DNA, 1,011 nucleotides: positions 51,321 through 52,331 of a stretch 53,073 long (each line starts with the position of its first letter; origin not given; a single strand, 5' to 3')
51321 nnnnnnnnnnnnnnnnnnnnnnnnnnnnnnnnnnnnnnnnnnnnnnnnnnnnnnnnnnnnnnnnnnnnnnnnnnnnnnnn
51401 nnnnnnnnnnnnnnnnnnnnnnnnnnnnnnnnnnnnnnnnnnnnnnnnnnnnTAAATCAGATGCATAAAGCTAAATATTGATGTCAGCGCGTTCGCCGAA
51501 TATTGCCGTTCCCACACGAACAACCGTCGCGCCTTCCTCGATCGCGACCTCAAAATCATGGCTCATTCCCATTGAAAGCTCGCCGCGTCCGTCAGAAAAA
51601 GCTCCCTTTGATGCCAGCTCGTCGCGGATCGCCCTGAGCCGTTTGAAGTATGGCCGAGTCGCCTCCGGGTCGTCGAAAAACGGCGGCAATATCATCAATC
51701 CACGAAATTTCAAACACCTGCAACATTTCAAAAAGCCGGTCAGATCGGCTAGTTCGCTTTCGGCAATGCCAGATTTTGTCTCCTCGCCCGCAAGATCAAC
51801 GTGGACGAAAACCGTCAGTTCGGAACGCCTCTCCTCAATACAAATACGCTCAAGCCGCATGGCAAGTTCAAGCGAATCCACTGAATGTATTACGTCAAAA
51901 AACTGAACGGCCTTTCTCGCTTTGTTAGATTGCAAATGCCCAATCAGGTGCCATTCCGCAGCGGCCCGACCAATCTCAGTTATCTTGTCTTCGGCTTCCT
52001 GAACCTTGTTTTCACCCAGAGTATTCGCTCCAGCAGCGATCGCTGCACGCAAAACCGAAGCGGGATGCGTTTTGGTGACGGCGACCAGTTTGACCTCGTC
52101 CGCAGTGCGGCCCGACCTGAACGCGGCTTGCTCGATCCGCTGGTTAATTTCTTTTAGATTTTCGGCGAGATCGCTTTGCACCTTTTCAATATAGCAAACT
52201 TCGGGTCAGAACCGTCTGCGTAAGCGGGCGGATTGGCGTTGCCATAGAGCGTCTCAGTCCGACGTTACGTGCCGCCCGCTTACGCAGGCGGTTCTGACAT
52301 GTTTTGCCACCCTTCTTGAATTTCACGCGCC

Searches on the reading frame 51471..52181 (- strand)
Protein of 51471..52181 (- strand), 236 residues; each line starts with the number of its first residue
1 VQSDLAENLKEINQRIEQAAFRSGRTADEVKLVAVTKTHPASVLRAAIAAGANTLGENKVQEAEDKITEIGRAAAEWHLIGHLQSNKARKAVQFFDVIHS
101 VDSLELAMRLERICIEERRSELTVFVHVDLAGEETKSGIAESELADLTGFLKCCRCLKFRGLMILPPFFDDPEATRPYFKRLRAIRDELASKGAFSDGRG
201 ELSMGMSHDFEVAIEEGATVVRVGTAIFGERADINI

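Call 95: search_protein_families(library=pfam, proteins=[window:51471-52181:-], max_evalue=0.0001)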
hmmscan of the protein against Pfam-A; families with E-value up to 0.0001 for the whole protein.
window:51471-52181:- (236 aa): 1 family
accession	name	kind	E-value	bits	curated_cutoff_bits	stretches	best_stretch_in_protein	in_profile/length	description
PF01168.26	Ala_racemase_N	-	4.6e-22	79.2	24.1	1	11-231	5-219/220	Alanine racemase, N-terminal domain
